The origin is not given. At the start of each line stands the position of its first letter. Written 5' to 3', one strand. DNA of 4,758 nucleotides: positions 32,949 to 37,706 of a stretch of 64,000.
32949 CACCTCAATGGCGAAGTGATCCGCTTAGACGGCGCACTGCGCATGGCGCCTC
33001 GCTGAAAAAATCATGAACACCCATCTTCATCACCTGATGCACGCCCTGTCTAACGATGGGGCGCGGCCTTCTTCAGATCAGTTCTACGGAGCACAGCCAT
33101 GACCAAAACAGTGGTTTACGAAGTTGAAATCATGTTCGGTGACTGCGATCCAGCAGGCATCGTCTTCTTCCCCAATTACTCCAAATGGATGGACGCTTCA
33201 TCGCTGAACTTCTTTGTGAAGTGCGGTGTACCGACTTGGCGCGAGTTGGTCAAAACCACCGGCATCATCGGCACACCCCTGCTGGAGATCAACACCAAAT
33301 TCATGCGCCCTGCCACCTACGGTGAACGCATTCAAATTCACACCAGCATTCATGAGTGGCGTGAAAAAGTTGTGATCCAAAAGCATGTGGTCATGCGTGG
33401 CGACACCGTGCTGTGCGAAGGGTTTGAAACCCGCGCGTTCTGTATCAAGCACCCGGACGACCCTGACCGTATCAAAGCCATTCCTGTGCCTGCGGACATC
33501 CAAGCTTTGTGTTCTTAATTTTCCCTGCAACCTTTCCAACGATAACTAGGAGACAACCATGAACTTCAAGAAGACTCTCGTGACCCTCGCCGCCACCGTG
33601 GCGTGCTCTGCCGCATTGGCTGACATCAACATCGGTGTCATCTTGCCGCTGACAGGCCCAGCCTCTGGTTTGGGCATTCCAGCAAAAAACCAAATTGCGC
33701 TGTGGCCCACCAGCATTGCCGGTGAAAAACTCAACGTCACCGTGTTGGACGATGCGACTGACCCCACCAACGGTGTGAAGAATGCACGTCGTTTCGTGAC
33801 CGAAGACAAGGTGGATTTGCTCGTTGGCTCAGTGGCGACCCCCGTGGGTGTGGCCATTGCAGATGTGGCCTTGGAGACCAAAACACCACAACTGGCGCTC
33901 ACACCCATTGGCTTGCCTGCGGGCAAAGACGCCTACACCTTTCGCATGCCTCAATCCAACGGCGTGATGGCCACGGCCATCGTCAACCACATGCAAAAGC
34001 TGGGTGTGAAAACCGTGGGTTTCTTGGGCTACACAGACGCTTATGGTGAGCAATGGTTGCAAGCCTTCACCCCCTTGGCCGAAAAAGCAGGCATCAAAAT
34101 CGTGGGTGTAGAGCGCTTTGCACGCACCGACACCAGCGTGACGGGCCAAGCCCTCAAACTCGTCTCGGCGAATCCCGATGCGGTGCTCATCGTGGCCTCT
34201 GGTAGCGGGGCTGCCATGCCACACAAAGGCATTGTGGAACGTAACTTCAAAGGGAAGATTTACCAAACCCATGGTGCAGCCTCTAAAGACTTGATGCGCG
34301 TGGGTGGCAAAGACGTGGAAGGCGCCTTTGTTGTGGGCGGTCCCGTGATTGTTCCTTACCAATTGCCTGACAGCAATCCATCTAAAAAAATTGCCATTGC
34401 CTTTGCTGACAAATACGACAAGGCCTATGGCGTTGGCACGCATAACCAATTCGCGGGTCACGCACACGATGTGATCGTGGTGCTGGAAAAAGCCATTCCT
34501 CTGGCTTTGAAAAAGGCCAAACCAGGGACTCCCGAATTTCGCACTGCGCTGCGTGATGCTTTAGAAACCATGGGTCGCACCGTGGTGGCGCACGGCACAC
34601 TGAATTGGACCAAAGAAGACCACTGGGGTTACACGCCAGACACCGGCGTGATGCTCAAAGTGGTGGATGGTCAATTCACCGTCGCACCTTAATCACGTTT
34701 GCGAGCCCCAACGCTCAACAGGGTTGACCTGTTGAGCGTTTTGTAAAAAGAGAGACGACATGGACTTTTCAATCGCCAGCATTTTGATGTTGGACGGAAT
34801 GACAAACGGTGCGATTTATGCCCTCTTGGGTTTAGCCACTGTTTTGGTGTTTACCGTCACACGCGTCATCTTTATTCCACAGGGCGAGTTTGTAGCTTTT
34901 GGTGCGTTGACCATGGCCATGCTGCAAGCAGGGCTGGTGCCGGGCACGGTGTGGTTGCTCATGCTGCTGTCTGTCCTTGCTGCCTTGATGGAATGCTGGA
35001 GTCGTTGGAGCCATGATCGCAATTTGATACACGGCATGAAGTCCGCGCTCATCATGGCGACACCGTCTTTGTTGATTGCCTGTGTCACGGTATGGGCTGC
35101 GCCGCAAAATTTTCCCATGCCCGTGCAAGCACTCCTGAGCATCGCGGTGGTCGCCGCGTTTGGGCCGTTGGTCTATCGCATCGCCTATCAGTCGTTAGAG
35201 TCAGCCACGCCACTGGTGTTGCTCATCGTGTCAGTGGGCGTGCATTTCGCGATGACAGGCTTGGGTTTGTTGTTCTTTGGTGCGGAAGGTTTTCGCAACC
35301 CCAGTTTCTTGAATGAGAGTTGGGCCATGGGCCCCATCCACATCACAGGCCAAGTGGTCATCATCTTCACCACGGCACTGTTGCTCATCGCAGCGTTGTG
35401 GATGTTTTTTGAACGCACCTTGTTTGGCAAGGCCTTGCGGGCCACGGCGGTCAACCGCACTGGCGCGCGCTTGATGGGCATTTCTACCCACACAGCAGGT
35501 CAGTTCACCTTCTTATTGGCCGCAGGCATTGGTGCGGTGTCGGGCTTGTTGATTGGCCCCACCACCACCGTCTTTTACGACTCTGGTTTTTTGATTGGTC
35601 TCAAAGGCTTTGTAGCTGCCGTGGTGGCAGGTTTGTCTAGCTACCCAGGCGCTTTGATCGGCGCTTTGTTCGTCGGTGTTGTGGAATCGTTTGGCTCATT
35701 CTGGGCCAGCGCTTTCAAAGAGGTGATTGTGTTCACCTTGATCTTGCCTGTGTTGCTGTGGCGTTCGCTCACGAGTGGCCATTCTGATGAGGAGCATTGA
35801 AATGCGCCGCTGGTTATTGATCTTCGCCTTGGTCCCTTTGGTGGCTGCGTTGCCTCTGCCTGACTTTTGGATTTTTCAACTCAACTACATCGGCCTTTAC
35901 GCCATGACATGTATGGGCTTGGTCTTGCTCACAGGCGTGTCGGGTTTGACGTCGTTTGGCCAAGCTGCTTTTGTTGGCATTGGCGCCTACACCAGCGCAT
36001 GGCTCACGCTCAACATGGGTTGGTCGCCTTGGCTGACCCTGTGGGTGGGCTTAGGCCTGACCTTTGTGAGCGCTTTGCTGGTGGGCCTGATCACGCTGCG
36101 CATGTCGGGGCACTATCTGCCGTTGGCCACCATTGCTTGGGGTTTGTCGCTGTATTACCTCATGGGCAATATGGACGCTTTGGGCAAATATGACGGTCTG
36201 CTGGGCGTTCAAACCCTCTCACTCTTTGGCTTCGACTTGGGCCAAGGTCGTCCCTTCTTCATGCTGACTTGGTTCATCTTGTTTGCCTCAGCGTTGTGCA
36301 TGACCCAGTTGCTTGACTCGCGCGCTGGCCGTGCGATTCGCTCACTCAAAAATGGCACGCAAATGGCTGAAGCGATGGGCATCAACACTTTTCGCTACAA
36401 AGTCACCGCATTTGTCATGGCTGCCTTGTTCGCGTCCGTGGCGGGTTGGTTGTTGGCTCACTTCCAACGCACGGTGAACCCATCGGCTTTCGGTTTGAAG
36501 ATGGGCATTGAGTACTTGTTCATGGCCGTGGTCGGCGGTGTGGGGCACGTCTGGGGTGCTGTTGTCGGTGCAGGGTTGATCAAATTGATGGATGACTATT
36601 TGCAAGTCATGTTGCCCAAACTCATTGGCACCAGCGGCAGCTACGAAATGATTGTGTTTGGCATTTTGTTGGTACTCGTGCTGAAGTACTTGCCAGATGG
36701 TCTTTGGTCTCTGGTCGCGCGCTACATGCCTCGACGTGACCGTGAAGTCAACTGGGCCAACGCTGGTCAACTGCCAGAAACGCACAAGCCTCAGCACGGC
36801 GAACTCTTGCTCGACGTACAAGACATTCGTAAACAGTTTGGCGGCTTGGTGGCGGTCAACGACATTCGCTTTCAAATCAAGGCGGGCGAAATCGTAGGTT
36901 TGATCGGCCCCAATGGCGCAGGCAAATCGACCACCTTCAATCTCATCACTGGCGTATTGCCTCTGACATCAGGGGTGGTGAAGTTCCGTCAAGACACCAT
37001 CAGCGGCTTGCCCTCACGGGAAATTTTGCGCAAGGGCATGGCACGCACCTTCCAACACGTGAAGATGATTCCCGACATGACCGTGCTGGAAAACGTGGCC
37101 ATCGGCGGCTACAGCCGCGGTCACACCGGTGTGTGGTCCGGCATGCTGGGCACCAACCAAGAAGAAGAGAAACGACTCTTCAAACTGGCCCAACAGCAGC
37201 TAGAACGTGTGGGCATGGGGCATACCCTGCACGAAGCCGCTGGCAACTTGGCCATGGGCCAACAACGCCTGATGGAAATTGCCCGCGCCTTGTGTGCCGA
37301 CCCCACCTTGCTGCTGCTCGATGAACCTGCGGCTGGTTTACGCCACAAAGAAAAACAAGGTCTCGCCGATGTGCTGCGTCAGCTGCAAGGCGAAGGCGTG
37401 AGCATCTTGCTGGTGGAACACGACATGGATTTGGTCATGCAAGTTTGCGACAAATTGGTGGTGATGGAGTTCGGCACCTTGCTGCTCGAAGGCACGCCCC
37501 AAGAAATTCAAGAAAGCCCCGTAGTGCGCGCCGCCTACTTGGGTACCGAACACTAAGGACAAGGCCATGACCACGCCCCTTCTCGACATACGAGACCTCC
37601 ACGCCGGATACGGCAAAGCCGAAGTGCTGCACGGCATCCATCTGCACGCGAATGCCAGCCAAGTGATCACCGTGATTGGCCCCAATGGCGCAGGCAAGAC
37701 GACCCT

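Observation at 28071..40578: Phenylpropanoid operon that pairs CouAB with a full beta-oxidation set, next to a box pathway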

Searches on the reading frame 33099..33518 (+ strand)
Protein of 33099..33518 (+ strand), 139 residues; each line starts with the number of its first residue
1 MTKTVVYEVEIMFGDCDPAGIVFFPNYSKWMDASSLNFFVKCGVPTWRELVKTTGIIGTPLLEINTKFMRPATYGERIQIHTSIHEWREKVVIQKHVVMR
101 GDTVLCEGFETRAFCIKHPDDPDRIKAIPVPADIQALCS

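Call 3: search_protein_families(library=ncbifam, proteins=[window:33099-33518:+])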
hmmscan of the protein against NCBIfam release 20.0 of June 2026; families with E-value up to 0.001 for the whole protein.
window:33099-33518:+ (139 aa): 3 families
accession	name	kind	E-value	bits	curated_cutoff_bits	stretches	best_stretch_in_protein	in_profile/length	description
TIGR00051.1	TIGR00051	subfamily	3.8e-11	43.4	68.7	1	11-117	4-107/117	YbgC/FadM family acyl-CoA thioesterase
NF047424.1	MenI_Staph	exception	3.4e-10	40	225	1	7-119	6-115/148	1,4-dihydroxy-2-naphthoyl-CoA hydrolase MenI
TIGR02799.1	thio_ybgC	equivalog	3.6e-09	37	141.35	1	8-118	4-111/126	tol-pal system-associated acyl-CoA thioesterase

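Call 4: search_protein_families(library=pfam, proteins=[window:33099-33518:+])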
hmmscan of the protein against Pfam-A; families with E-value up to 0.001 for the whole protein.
window:33099-33518:+ (139 aa): 2 families
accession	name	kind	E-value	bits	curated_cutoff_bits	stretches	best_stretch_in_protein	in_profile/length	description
PF13279.12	4HBT_2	-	1.1e-11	45.6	25.5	1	13-136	3-120/122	Thioesterase-like superfamily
PF03061.28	4HBT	-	2.1e-05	25.2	20.6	1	20-105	2-77/79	Thioesterase superfamily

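Call 35: search_solved_structures(query=window:33099-33518:+, max_evalue=0.01)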
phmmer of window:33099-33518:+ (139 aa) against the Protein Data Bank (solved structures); distinct sequences matched with E-value up to 0.01: 12.
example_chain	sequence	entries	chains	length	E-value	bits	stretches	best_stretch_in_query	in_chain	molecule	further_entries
1bvq_A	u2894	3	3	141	2.9e-37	131.1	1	2-139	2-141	PROTEIN (4-HYDROXYBENZOYL COA THIOESTERASE) | 4-hydroxybenzoyl-CoA Thioesterase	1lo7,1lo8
1lo9_A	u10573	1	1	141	1.5e-36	128.8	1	2-139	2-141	4-hydroxybenzoyl-CoA Thioesterase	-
5wh9_A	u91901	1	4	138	2.8e-20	76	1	6-134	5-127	4-hydroxybenzoyl-CoA thioesterase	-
1z54_A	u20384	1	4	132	1.1e-10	44.9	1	7-115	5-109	probable thioesterase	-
6fdg_A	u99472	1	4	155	6.5e-09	39.1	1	6-119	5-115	4-hydroxybenzoyl-CoA thioesterase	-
3ck1_A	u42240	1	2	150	2.6e-05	27.4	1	8-131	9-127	Putative thioesterase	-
2oaf_A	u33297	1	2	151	7.8e-05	25.9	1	5-137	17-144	Thioesterase superfamily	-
5byu_A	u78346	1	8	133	9.1e-05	25.7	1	13-131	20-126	Thioesterase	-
2pzh_A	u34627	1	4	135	0.00015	25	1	11-93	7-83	Hypothetical protein HP_0496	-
5dio_A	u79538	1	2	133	0.00022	24.5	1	33-131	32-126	Thioesterase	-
4k00_A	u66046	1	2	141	0.0015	21.8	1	4-132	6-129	1,4-dihydroxy-2-naphthoyl-CoA hydrolase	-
2egi_A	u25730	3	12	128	0.0037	20.5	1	6-108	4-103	Hypothetical protein aq_1494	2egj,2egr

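Call 49: search_solved_structures(query=window:33099-33518:+, max_evalue=1e-15, show_alignments=2)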
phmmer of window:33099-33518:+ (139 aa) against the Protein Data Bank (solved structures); distinct sequences matched with E-value up to 1e-15: 3.
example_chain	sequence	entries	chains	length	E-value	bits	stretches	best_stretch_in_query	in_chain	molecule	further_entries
1bvq_A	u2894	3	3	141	2.9e-37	131.1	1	2-139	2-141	PROTEIN (4-HYDROXYBENZOYL COA THIOESTERASE) | 4-hydroxybenzoyl-CoA Thioesterase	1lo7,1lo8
1lo9_A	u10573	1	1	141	1.5e-36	128.8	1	2-139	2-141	4-hydroxybenzoyl-CoA Thioesterase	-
5wh9_A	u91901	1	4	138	2.8e-20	76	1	6-134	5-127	4-hydroxybenzoyl-CoA thioesterase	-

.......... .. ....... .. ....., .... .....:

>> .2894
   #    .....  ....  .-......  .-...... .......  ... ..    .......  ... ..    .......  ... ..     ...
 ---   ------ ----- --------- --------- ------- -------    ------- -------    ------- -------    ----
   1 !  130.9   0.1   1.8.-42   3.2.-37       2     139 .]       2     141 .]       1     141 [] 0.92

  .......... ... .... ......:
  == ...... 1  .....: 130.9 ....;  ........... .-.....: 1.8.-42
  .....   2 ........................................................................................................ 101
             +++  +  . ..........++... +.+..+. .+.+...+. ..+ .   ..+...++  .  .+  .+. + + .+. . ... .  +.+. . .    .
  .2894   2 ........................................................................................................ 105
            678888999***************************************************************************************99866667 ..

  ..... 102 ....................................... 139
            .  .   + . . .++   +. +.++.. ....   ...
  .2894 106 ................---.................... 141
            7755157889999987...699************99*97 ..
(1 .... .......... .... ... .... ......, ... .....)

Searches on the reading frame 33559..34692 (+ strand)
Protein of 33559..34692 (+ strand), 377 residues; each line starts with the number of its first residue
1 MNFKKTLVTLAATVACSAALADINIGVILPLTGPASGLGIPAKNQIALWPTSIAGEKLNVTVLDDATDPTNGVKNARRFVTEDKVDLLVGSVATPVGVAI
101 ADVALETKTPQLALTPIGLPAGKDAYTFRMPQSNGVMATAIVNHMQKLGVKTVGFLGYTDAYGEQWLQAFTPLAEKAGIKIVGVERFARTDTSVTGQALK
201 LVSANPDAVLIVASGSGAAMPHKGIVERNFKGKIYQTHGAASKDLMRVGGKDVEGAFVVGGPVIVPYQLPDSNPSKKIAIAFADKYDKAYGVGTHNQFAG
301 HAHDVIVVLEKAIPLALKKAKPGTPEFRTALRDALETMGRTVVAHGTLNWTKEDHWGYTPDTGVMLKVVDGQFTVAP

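Call 3: search_protein_families(library=ncbifam, proteins=[window:33559-34692:+])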
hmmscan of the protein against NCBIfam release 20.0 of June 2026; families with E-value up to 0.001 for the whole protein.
window:33559-34692:+ (377 aa): 1 family
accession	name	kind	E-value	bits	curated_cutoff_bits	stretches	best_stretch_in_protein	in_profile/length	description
NF011933.0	PRK15404.1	subfamily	4.3e-06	26.1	477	1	8-292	12-299/370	high-affinity branched-chain amino acid ABC transporter substrate-binding protein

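Call 4: search_protein_families(library=pfam, proteins=[window:33559-34692:+])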
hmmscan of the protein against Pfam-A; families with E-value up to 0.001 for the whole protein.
window:33559-34692:+ (377 aa): 2 families
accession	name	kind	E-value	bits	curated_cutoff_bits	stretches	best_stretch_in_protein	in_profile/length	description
PF13458.12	Peripla_BP_6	-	8.8e-42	144.4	31.7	1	23-355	2-327/343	Periplasmic binding protein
PF01094.35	ANF_receptor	-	2e-16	60.5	25.4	1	51-215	18-187/353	Receptor family ligand binding region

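Call 8: search_solved_structures(query=window:33559-34692:+, max_evalue=0.00001)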
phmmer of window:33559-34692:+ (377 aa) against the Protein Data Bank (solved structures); distinct sequences matched with E-value up to 0.00001: 20.
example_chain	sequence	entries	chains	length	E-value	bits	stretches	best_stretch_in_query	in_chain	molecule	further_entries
3uk0_A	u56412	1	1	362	2.2e-100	339.8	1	19-375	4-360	Extracellular ligand-binding receptor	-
3tx6_A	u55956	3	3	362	5.5e-97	328.6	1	19-375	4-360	Putative branched-chain amino acid transport system substrate-binding protein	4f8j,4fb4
4jb0_A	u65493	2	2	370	1.2e-96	327.5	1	22-375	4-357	branched-chain amino acid transport system substrate-binding protein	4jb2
3ukj_A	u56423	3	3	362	9.9e-96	324.5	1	19-375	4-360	Extracellular ligand-binding receptor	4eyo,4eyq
3sg0_A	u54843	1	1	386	4.3e-87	296.1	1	4-374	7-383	Extracellular ligand-binding receptor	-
7ylt_B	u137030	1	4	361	1.4e-85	291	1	21-374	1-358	Putative ABC transporter, substrate-binding protein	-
4dqd_A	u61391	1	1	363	1e-84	288.2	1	21-374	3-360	Extracellular ligand-binding receptor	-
3td9_A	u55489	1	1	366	7.1e-14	55.2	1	23-289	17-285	Branched chain amino acid ABC transporter, periplasmic amino acid-binding protein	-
4n0q_A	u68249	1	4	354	2.4e-12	50.2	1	21-259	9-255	Leu/Ile/Val-binding protein homolog 3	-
4ey3_A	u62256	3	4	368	5.6e-12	49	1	23-228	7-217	Twin-arginine translocation pathway signal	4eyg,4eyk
4q6w_A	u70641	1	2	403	5.5e-11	45.7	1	7-287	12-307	Putative leu/ile/val-binding protein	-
4obb_A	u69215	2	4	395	5.4e-10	42.4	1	53-339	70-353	Amino acid/amide ABC transporter substrate-binding protein, HAAT family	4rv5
4nqr_A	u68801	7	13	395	1e-09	41.5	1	53-339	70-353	Amino acid/amide ABC transporter substrate-binding protein, HAAT family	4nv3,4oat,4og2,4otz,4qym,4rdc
4zpj_A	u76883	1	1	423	3.7e-09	39.7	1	11-210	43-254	Extracellular ligand-binding receptor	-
4mpt_A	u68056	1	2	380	5.5e-09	39.1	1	21-287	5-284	Putative leu/ile/val-binding protein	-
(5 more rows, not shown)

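Call 27: search_solved_structures(query=window:33559-34692:+, max_evalue=1e-80, show_alignments=3)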
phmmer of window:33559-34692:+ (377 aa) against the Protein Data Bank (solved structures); distinct sequences matched with E-value up to 1e-80: 7.
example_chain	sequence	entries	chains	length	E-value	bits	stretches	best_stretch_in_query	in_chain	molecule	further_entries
3uk0_A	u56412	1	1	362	2.2e-100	339.8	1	19-375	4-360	Extracellular ligand-binding receptor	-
3tx6_A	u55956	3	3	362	5.5e-97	328.6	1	19-375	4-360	Putative branched-chain amino acid transport system substrate-binding protein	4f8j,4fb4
4jb0_A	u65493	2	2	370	1.2e-96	327.5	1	22-375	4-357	branched-chain amino acid transport system substrate-binding protein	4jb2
3ukj_A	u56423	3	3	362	9.9e-96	324.5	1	19-375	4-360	Extracellular ligand-binding receptor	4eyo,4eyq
3sg0_A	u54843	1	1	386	4.3e-87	296.1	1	4-374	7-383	Extracellular ligand-binding receptor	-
7ylt_B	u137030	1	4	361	1.4e-85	291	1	21-374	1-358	Putative ABC transporter, substrate-binding protein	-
4dqd_A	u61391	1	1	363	1e-84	288.2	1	21-374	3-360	Extracellular ligand-binding receptor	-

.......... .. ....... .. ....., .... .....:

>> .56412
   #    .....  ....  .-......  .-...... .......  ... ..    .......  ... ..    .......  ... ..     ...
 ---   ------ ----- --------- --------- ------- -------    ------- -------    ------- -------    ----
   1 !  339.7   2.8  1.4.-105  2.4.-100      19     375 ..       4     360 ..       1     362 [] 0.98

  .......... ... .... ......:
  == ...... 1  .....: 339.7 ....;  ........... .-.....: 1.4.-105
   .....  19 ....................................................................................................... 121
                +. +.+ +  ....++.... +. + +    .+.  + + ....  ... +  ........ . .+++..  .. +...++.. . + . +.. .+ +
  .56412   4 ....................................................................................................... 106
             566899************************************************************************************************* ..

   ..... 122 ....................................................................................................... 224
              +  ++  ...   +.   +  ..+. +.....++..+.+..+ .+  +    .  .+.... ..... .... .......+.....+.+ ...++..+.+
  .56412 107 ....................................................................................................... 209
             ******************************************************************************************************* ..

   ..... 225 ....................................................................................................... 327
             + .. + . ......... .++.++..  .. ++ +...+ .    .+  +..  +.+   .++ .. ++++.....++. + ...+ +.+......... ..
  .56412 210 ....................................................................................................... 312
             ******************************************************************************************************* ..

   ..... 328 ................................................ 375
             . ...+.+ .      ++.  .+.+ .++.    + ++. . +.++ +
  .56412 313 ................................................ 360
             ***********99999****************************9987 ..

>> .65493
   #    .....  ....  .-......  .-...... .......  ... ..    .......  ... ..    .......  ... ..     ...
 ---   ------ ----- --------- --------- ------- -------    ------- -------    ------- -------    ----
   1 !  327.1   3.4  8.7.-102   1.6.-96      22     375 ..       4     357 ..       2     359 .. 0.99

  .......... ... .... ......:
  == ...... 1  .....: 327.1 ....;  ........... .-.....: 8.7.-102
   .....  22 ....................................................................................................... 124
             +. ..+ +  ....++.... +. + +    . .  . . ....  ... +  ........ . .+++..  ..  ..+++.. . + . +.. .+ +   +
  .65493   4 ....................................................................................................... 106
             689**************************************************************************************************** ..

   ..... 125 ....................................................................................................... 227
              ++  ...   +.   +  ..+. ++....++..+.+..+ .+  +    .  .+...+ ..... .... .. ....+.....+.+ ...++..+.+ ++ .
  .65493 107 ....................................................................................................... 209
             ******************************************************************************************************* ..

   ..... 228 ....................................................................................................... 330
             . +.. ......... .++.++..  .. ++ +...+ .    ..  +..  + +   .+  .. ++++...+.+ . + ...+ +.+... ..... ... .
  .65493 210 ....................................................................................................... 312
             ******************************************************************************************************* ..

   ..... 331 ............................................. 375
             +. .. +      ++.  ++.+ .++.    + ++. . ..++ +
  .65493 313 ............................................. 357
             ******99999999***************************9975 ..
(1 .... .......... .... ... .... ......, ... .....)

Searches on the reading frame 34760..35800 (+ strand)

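Call 3: search_protein_families(library=ncbifam, proteins=[window:34760-35800:+])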
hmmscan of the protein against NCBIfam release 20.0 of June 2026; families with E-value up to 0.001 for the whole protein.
window:34760-35800:+ (346 aa): 4 families
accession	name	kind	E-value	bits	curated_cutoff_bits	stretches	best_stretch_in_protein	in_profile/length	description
NF008011.0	PRK10740.1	equivalog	3.6e-27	95.8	379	1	122-333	75-293/308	high-affinity branched-chain amino acid ABC transporter permease LivH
TIGR03409.1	urea_trans_UrtB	equivalog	3.2e-23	82.8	250.3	1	121-335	64-281/291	urea ABC transporter permease subunit UrtB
TIGR03622.1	urea_t_UrtB_arc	equivalog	9.9e-14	51.3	374.25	1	112-340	48-275/284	urea ABC transporter, permease protein UrtB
NF007014.0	PRK09478.1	equivalog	0.00084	18.8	386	0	108-308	93-290/336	galactose/methyl galactoside ABC transporter permease MglC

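Call 4: search_protein_families(library=pfam, proteins=[window:34760-35800:+])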
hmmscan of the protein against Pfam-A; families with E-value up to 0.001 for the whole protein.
window:34760-35800:+ (346 aa): 1 family
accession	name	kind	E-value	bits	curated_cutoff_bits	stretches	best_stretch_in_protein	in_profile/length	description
PF02653.21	BPD_transp_2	-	4.8e-26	91.9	26.8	2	117-330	56-267/269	Branched-chain amino acid transport system / permease component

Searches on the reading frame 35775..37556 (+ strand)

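Call 3: search_protein_families(library=ncbifam, proteins=[window:35775-37556:+])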
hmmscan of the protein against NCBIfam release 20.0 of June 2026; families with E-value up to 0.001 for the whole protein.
window:35775-37556:+ (593 aa): 194 families (the best 25 are shown)
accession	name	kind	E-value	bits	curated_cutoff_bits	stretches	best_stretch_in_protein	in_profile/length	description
NF008449.1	PRK11300.1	equivalog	2.9e-75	252.8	362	1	344-591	4-254/255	high-affinity branched-chain amino acid ABC transporter ATP-binding protein LivG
TIGR03411.1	urea_trans_UrtD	equivalog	4.4e-57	193.5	304.1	1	345-591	2-242/242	urea ABC transporter ATP-binding protein UrtD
TIGR04406.1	LPS_export_lptB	equivalog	2.7e-44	151.3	240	1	346-592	2-236/239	LPS export ABC transporter ATP-binding protein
TIGR02315.1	ABC_phnC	equivalog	1.8e-42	145.4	266.1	1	345-582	1-237/243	phosphonate ABC transporter ATP-binding protein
NF010069.0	PRK13549.1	equivalog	2.2e-41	141.9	699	1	343-584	3-236/513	xylose ABC transporter ATP-binding protein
TIGR03265.1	PhnT2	equivalog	1.4e-39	136.3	457.7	1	345-583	4-227/353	putative 2-aminoethylphosphonate ABC transporter ATP-binding protein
NF008442.0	PRK11288.1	equivalog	2.1e-39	135.2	689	1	345-568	7-220/504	L-arabinose ABC transporter ATP-binding protein AraG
TIGR01188.1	drrA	subfamily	2.8e-38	131.9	312.45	1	353-580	1-213/302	daunorubicin resistance ABC transporter, ATP-binding protein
TIGR03410.1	urea_trans_UrtE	equivalog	4.4e-38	131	285.8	1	346-584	1-225/230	urea ABC transporter ATP-binding subunit UrtE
TIGR02633.1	xylG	equivalog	9.9e-38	129.8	723.65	1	345-568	1-218/500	D-xylose ABC transporter ATP-binding protein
NF041861.1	YtfR_transport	equivalog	1.9e-37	128.8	850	1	345-584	1-230/492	galactofuranose ABC transporter, ATP-binding protein YtfR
NF007253.0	PRK09700.1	equivalog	3.9e-37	128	772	1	345-585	5-239/510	D-allose ABC transporter ATP-binding protein AlsA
NF040905.2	GguA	equivalog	5.5e-37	127.3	810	1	345-585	1-235/500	multiple monosaccharide ABC transporter ATP-binding protein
NF043075.1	MMSYN1_0197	equivalog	2.4e-36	125.4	550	1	345-583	2-225/341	spermidine/putrescine ABC transporter ATP-binding protein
NF047930.1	ABC_ATP_B6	equivalog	6.2e-36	124.1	670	1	346-580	3-225/510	putative B6 ABC transporter ATP-binding protein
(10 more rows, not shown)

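Call 4: search_protein_families(library=pfam, proteins=[window:35775-37556:+])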
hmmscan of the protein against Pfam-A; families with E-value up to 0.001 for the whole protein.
window:35775-37556:+ (593 aa): 4 families
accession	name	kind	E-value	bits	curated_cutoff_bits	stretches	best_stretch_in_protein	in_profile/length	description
PF02653.21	BPD_transp_2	-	2e-36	126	26.8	1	36-303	6-269/269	Branched-chain amino acid transport system / permease component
PF00005.33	ABC_tran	-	3.2e-32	112.4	25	1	361-519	1-136/137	ABC transporter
PF12399.14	BCA_ABC_TP_C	-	2e-08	34.1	25.5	1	570-593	3-26/27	Branched-chain amino acid ATP-binding cassette transporter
PF13304.12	AAA_21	-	3.7e-06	27.7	27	0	373-393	1-21/304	AAA domain, putative AbiEii toxin, Type IV TA system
